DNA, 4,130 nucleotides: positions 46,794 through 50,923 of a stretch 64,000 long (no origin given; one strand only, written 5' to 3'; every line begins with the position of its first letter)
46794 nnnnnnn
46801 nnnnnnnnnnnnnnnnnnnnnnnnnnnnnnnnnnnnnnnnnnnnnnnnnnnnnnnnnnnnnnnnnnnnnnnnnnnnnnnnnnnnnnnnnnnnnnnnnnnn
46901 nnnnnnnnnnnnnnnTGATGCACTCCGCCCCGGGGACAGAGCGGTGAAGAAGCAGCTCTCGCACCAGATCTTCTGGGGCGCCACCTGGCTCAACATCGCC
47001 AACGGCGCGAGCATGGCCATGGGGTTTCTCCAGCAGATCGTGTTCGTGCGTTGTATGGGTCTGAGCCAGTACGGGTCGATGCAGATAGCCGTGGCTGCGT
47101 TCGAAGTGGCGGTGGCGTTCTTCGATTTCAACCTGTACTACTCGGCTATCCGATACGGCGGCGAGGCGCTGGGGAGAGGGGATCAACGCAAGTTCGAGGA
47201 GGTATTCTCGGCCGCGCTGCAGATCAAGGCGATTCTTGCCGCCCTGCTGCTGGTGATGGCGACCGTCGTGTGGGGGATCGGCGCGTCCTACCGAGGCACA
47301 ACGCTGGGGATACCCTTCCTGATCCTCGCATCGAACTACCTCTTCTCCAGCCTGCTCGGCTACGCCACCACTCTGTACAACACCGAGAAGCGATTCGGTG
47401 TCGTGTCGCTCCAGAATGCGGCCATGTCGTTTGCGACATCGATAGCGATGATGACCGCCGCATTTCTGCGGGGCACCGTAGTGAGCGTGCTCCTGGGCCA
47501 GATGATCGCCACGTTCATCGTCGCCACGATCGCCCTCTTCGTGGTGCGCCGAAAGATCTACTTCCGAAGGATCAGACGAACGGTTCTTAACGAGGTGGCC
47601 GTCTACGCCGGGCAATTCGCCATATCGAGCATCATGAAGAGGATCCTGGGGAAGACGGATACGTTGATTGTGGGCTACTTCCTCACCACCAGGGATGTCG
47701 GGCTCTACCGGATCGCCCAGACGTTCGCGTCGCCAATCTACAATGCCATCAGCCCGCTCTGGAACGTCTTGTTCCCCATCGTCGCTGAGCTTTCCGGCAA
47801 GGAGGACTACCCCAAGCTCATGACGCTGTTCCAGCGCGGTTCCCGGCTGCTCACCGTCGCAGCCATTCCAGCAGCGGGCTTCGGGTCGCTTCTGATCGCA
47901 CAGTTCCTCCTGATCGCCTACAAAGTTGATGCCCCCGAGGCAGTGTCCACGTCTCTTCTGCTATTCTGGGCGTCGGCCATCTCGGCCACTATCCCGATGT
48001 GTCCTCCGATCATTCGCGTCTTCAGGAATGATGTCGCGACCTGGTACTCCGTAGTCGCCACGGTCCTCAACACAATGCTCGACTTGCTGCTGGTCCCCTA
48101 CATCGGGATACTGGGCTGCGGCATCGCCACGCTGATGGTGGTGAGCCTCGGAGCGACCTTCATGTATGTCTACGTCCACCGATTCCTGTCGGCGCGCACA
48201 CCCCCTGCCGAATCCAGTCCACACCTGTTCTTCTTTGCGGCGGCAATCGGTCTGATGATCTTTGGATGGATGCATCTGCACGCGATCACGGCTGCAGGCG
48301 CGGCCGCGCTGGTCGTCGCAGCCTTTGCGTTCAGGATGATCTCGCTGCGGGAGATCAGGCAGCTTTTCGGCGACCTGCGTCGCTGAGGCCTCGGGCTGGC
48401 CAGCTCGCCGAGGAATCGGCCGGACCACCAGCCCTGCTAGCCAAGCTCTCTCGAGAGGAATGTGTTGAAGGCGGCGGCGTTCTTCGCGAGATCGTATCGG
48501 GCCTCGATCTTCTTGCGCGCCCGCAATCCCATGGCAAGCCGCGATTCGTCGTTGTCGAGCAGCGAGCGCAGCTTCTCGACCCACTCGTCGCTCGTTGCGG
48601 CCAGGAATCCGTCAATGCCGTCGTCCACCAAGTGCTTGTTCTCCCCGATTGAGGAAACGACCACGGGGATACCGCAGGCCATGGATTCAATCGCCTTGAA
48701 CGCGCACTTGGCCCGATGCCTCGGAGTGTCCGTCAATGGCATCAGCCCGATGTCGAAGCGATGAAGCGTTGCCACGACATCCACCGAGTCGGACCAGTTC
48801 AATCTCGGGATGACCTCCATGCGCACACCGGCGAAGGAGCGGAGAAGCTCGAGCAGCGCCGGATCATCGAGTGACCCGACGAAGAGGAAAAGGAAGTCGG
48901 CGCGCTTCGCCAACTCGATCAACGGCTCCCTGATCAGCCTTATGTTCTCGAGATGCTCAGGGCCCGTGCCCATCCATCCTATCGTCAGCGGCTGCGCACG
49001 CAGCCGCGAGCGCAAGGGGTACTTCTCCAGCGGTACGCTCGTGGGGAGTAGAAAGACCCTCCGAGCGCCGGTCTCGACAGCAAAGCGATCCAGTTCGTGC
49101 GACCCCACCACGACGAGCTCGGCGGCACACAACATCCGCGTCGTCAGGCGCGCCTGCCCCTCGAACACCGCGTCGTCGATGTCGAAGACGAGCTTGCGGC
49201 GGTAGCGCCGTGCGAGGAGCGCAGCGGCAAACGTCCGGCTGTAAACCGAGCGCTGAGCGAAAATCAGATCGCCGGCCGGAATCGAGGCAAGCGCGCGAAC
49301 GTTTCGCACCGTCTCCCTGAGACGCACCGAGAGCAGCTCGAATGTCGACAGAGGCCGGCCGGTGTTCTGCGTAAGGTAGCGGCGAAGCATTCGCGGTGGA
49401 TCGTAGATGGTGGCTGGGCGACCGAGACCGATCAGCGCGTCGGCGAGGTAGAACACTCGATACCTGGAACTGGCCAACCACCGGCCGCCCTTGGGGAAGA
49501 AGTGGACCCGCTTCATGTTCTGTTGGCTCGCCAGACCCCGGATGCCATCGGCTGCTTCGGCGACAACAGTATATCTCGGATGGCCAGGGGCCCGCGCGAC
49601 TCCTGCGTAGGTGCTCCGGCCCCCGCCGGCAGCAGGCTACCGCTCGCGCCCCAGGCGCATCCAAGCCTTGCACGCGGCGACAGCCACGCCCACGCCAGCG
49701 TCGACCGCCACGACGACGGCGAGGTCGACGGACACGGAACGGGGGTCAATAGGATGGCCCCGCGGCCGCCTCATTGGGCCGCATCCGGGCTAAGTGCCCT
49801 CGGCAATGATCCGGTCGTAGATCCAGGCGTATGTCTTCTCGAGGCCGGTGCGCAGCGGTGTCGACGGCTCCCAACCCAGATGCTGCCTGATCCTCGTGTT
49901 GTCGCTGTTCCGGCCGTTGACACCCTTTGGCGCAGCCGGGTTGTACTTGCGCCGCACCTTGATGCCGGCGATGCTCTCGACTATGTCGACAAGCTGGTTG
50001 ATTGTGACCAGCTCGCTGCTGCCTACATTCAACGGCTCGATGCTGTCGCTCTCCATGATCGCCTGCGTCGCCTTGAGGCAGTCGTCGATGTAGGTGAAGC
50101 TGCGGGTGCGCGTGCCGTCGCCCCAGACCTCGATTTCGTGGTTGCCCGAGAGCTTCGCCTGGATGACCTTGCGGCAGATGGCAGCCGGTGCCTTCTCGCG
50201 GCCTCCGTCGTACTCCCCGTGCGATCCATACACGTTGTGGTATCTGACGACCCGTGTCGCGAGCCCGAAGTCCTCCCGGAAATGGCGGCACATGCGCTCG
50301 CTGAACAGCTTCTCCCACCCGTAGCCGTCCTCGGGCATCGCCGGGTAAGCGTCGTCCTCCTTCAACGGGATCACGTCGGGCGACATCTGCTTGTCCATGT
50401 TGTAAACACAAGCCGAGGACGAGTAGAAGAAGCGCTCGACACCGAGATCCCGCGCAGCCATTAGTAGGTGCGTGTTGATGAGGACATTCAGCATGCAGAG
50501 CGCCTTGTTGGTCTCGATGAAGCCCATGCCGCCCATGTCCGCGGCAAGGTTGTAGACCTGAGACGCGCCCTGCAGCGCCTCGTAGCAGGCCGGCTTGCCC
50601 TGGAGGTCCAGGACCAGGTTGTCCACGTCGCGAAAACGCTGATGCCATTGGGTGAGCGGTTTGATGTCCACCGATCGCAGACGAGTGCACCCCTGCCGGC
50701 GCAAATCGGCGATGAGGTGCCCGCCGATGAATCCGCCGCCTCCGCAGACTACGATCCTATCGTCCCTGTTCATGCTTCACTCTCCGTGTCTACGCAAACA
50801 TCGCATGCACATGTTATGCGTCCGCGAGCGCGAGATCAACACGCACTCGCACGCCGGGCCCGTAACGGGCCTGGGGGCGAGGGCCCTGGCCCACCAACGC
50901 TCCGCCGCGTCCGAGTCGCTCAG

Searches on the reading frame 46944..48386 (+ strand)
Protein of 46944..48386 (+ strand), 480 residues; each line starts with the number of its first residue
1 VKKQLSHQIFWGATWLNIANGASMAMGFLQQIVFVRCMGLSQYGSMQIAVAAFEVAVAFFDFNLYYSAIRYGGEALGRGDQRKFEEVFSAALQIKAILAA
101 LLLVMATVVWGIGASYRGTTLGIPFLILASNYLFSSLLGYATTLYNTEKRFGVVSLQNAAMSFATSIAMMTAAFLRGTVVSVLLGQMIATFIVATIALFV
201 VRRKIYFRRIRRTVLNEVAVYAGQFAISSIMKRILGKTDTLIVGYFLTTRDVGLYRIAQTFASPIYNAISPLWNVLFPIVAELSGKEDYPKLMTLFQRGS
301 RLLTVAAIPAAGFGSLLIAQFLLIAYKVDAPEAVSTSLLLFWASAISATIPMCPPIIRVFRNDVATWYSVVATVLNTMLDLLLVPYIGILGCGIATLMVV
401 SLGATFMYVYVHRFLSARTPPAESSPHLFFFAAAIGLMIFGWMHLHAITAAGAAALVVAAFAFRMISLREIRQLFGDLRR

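Call 41: search_protein_families(library=ncbifam, proteins=[window:46944-48386:+], max_evalue=0.00001)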
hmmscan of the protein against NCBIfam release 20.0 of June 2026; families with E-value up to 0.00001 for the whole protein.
window:46944-48386:+ (480 aa): 0 families

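Call 54: search_protein_families(library=pfam, proteins=[window:46944-48386:+], max_evalue=0.01)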
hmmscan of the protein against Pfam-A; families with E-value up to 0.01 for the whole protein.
window:46944-48386:+ (480 aa): 3 families
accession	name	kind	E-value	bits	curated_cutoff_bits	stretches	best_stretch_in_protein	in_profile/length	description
PF01943.22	Polysacc_synt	-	3.9e-21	76.1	28.2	1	12-283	4-273/274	Polysaccharide biosynthesis protein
PF13440.11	Polysacc_synt_3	-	2.1e-20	73.6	23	1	35-320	3-277/293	Polysaccharide biosynthesis protein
PF03023.19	MurJ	-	0.00058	19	27.4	1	83-422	54-405/451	Lipid II flippase MurJ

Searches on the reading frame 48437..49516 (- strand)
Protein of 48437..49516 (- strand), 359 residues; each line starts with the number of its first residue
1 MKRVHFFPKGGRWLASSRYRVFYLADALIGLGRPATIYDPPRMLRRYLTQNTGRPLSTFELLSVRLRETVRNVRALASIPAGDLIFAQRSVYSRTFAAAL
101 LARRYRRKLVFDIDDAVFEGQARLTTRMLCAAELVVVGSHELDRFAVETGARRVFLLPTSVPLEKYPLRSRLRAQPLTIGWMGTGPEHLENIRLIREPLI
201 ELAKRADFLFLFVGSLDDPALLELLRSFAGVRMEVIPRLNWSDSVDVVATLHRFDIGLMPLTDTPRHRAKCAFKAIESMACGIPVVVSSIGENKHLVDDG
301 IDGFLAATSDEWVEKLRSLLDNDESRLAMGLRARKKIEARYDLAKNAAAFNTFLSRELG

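Call 41: search_protein_families(library=ncbifam, proteins=[window:48437-49516:-], max_evalue=0.00001)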
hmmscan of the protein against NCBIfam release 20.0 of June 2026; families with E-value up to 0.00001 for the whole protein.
window:48437-49516:- (359 aa): 8 families
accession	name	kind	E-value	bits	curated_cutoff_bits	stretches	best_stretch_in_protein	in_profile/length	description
NF041876.1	EPS_EpsE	equivalog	9e-12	44.9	400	1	275-349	312-388/389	exopolysaccharide biosynthesis GT4 family glycosyltransferase EpsE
TIGR03088.1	stp2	hypoth_equivalog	5.8e-09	35.5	409.05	1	275-354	289-370/374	TIGR03088 family PEP-CTERM/XrtA system glycosyltransferase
NF038229.1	Glyco4_Geo_Pelo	equivalog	1.4e-08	34.2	400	1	276-354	255-333/338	GPMC system family 4 glycosyltransferase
TIGR03999.1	thiol_BshA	equivalog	2.1e-08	33.5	273.7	1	274-352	288-368/375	N-acetyl-alpha-D-glucosaminyl L-malate synthase BshA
TIGR03449.1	mycothiol_MshA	equivalog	1.1e-07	31.1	462.5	1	265-337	310-384/406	D-inositol-3-phosphate glycosyltransferase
TIGR04063.1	stp3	hypoth_equivalog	8.6e-07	28.2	442.05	1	273-352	309-390/397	TIGR04063 family PEP-CTERM/XrtA system glycosyltransferase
TIGR03087.1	stp1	hypoth_equivalog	1.6e-06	27.6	316.65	1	274-355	314-395/397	TIGR03087 family PEP-CTERM/XrtA system glycosyltransferase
NF053787.1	GlcN_PG_synth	equivalog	3.1e-06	26.3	480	1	275-345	278-347/361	N-acetylglucosaminyl phosphatidylglycerol synthase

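Call 54: search_protein_families(library=pfam, proteins=[window:48437-49516:-], max_evalue=0.01)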
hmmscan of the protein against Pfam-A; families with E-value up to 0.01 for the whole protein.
window:48437-49516:- (359 aa): 3 families
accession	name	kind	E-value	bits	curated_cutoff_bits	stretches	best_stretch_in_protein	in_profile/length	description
PF13692.12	Glyco_trans_1_4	-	6.9e-16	59.2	27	1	179-322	4-142/142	Glycosyl transferases group 1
PF00534.26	Glycos_transf_1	-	1.1e-13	51.5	26.4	1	204-335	44-171/172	Glycosyl transferases group 1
PF13524.12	Glyco_trans_1_2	-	6.4e-13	49.3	25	1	230-350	14-142/144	Glycosyl transferase-like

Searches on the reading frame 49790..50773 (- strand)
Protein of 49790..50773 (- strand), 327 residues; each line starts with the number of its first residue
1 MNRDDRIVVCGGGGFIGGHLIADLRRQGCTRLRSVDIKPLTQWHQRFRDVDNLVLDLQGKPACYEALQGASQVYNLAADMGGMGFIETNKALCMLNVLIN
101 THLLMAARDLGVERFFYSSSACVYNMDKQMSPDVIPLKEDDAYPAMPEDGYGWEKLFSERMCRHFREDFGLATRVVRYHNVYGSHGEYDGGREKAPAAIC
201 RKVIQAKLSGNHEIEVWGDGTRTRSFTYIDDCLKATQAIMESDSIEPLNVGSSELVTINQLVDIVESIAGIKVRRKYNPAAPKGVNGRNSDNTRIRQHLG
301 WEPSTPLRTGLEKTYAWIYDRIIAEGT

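Call 41: search_protein_families(library=ncbifam, proteins=[window:49790-50773:-], max_evalue=0.00001)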
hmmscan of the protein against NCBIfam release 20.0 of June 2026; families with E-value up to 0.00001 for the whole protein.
window:49790-50773:- (327 aa): 16 families
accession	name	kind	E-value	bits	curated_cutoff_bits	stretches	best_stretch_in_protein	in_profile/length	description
NF047922.1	GDPFucSynFcl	equivalog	2.4e-36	125.8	500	1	5-320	3-303/308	GDP-L-fucose synthase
TIGR01179.1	galE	equivalog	1.3e-27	96.5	262.3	1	6-318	1-325/332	UDP-glucose 4-epimerase GalE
TIGR04180.1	EDH_00030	hypoth_equivalog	1e-23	83.9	475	1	7-304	1-295/297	NAD-dependent 4,6-dehydratase LegB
TIGR02197.1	heptose_epim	equivalog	4.9e-21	75.2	274.6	1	7-318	1-313/316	ADP-glyceromanno-heptose 6-epimerase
TIGR01181.1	dTDP_gluc_dehyt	equivalog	6.2e-18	64.9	365.1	1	7-319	2-312/321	dTDP-glucose 4,6-dehydratase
TIGR03466.1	HpnA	hypoth_equivalog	1.6e-11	43.7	367.65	1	7-129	3-122/327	hopanoid-associated sugar epimerase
NF011728.1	PRK15181.1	equivalog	2.1e-10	40.2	760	1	101-321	122-340/348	Vi polysaccharide biosynthesis UDP-N-acetylglucosaminuronic acid C-4 epimerase TviC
NF042422.1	oxyalk_red_OleD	equivalog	3.5e-10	39.8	580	1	6-240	2-215/329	2-alkyl-3-oxoalkanoate reductase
NF007490.0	PRK10084.1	subfamily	1.3e-09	37.5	649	1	112-319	125-335/361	dTDP-glucose 4,6-dehydratase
NF007956.0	PRK10675.1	subfamily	1.4e-09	37.6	394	1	96-317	100-328/338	UDP-glucose 4-epimerase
NF041293.1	G6PDh_Azf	equivalog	1.1e-08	34.9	400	1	4-209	2-213/252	NAD-dependent glucose-6-phosphate dehydrogenase Azf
NF007582.0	PRK10217.1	equivalog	1.6e-08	34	698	1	81-318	93-331/355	dTDP-glucose 4,6-dehydratase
NF043036.1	ErythonDh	equivalog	4e-08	32.8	325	1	6-274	2-271/321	D-erythronate dehydrogenase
NF058621.1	DiazavRedAvaA7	equivalog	7.1e-08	32.4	400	0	6-251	2-230/304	3-diazoavenalumate denitrifying reductase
TIGR01746.1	Thioester-redct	subfamily_domain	2.4e-06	27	213.35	0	90-275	106-286/371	thioester reductase domain-containing protein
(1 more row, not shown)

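Call 54: search_protein_families(library=pfam, proteins=[window:49790-50773:-], max_evalue=0.01)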
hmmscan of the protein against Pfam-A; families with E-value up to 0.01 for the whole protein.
window:49790-50773:- (327 aa): 7 families
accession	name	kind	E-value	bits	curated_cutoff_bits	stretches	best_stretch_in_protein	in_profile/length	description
PF01370.27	Epimerase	-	1.9e-39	136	20.9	1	7-251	1-240/240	NAD dependent epimerase/dehydratase family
PF16363.11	GDP_Man_Dehyd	-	2.6e-27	96.6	27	1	9-314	2-332/332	GDP-mannose 4,6 dehydratase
PF01073.25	3Beta_HSD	-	6.4e-14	52.1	22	1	8-184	1-184/280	3-beta hydroxysteroid dehydrogenase/isomerase family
PF07993.18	NAD_binding_4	-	9.4e-07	28.7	20.1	1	69-183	88-209/258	Male sterility protein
PF02719.21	Polysacc_synt_2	-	6.8e-05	22.6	20.2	1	7-186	1-176/293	Polysaccharide biosynthesis protein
PF05368.20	NmrA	-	0.00033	20.8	27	1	4-121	2-108/298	NmrA-like family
PF13460.12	NAD_binding_10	-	0.0018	18.6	27.2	1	11-129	1-107/184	NAD(P)H-binding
